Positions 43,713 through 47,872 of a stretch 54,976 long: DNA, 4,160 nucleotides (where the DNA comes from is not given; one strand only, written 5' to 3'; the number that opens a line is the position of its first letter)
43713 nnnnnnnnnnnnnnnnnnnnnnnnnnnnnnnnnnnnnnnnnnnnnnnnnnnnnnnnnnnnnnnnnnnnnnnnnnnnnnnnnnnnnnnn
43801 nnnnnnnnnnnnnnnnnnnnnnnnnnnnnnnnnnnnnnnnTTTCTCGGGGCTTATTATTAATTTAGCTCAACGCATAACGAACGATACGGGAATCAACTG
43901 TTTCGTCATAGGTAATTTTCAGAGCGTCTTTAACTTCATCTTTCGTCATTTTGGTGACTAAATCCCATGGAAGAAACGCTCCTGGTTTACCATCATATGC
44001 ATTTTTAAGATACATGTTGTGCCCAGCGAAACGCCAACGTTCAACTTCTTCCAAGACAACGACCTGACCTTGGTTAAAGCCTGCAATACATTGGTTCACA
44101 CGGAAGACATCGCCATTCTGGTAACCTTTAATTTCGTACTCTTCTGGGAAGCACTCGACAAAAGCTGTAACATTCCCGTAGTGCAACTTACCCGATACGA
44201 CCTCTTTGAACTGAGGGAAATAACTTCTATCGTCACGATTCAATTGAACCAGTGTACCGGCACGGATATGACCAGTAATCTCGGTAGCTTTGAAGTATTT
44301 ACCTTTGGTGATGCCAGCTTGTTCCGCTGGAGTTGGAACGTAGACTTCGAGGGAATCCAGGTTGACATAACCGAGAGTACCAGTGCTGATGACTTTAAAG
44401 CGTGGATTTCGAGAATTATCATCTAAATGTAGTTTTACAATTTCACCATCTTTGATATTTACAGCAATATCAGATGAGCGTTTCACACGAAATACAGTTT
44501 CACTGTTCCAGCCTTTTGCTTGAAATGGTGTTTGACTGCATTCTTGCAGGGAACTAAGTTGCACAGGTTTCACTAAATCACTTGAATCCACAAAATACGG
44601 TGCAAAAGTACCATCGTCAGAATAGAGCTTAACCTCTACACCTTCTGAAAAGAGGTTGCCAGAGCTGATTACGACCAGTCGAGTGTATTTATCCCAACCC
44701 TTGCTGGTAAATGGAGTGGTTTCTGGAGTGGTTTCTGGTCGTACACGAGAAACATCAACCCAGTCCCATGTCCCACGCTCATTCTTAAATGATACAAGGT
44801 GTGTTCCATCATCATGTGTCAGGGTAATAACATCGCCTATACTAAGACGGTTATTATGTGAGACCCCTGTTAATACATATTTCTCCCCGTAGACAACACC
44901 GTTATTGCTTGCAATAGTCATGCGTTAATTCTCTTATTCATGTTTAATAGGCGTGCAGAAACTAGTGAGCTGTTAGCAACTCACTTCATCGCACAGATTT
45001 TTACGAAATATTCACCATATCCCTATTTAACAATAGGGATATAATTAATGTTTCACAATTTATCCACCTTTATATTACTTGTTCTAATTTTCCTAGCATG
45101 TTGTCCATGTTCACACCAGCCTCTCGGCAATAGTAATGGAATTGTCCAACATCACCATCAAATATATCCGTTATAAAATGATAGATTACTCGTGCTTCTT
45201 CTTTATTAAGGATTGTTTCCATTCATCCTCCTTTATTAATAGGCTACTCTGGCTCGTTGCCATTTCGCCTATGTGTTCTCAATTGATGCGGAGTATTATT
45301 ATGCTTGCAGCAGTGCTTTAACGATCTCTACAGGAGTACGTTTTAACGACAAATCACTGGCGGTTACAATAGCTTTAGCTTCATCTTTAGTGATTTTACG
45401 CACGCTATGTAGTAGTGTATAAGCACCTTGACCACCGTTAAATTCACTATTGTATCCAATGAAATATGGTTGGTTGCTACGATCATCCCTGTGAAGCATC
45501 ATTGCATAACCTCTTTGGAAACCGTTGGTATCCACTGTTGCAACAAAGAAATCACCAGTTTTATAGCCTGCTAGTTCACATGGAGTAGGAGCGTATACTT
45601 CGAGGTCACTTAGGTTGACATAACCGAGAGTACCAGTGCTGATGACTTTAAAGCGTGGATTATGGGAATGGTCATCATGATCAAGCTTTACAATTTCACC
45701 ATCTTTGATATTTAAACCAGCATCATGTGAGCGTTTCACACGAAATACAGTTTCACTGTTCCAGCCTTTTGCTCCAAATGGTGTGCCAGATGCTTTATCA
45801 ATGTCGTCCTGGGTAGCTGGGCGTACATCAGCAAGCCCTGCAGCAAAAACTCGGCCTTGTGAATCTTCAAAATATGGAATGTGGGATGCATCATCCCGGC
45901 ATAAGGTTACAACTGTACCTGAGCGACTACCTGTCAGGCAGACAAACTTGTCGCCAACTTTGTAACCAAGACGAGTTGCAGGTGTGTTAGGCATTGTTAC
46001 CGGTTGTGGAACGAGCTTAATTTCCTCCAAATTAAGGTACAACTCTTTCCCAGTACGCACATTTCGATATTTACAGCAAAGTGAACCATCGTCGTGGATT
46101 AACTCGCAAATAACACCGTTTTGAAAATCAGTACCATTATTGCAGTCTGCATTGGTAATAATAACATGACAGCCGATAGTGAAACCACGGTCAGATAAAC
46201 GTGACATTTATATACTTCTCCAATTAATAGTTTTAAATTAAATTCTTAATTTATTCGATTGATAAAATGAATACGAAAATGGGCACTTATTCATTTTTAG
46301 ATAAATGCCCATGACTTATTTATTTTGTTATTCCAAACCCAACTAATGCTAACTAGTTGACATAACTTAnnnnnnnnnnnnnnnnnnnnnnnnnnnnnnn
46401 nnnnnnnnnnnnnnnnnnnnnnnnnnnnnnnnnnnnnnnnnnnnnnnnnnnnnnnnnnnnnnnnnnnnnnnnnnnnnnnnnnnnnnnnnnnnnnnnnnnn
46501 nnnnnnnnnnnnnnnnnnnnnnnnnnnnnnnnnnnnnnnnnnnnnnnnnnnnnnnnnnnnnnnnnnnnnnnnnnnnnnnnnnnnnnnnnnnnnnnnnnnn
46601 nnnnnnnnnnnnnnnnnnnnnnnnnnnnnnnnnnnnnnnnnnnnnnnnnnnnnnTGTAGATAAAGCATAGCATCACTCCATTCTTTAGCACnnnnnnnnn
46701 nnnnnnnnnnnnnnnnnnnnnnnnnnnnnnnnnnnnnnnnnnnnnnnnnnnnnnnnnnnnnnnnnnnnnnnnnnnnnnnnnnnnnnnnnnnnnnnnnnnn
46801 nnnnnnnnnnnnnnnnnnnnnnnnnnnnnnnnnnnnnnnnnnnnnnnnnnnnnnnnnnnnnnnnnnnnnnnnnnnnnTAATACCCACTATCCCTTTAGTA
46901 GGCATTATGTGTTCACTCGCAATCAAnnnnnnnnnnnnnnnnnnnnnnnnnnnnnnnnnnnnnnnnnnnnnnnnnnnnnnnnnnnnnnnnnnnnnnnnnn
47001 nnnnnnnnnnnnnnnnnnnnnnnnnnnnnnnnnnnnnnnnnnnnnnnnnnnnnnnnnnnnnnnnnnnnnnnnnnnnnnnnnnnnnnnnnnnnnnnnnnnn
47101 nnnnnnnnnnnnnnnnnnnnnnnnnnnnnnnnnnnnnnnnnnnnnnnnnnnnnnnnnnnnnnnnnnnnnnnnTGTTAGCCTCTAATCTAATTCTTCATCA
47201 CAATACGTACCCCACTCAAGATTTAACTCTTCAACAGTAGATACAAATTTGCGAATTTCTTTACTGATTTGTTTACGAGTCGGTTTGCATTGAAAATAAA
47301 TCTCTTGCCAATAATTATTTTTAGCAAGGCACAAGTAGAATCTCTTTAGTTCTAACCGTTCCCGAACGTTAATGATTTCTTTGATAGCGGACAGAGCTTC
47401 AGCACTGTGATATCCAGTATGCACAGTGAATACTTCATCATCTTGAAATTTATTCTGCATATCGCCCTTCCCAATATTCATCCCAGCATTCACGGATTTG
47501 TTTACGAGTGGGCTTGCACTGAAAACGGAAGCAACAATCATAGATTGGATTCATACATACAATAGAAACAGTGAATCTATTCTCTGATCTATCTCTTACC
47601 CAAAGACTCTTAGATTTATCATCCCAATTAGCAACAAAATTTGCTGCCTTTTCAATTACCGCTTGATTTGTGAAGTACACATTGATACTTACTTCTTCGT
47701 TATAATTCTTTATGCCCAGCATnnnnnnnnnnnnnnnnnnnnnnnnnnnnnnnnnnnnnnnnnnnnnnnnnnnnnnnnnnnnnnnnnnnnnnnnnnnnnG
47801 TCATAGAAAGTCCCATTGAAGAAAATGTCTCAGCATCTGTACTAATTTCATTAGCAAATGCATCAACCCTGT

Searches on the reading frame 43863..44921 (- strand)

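Call 7: search_protein_families(library=pfam, proteins=[window:43863-44921:-], max_evalue=0.01)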
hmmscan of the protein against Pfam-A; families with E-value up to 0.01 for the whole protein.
window:43863-44921:- (352 aa): 0 families

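Call 13: search_protein_families(library=phrogs, proteins=[window:43863-44921:-], max_evalue=0.001)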
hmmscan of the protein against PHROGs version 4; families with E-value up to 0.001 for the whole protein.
window:43863-44921:- (352 aa): 3 families
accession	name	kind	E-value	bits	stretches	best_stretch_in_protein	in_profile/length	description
phrog_26483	-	unknown function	3.9e-08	33.5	0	151-293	21-164/418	-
phrog_13152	-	unknown function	3.5e-06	28.2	0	22-53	21-52/171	-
phrog_12785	-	unknown function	1.6e-05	25.1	0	195-242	18-66/376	-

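Call 14: search_protein_families(library=pfam, proteins=[window:43863-44921:-], max_evalue=0.001)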
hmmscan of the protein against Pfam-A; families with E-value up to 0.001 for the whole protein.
window:43863-44921:- (352 aa): 0 families

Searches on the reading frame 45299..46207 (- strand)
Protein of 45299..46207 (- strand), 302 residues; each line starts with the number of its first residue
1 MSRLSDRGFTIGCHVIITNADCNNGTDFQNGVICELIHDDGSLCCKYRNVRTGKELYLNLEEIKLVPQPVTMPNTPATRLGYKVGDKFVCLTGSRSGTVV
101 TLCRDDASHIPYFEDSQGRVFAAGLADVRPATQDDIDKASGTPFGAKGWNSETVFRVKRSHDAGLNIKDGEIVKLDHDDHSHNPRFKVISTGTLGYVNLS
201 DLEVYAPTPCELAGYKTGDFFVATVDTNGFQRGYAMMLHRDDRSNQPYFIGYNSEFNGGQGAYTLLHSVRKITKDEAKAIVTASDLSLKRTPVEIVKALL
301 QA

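Call 7: search_protein_families(library=pfam, proteins=[window:45299-46207:-], max_evalue=0.01)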
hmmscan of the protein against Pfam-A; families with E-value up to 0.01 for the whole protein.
window:45299-46207:- (302 aa): 0 families

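Call 13: search_protein_families(library=phrogs, proteins=[window:45299-46207:-], max_evalue=0.001)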
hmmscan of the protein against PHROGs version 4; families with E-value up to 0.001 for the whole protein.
window:45299-46207:- (302 aa): 4 families
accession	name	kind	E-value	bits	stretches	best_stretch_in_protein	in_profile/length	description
phrog_26483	-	unknown function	1.3e-19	71.4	2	208-279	3-75/418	-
phrog_13152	-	unknown function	4.9e-16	60.3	2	208-266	2-62/171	-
phrog_12785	-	unknown function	4.1e-07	30.4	0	74-115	255-295/376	-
phrog_3444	-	unknown function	0.00018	23.2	0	82-137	7-60/92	-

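Call 14: search_protein_families(library=pfam, proteins=[window:45299-46207:-], max_evalue=0.001)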
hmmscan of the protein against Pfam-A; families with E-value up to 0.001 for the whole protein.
window:45299-46207:- (302 aa): 0 families

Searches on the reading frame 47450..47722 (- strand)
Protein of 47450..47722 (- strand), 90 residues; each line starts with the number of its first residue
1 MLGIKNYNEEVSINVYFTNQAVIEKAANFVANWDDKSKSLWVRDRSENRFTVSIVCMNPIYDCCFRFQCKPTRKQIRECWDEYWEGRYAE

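Call 7: search_protein_families(library=pfam, proteins=[window:47450-47722:-], max_evalue=0.01)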
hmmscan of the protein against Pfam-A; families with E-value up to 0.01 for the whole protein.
window:47450-47722:- (90 aa): 1 family
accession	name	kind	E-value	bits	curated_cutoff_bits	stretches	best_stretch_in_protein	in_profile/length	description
PF23945.1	DUF7279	-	2.5e-05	24.6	24.5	1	48-78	9-44/53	Family of unknown function (DUF7279)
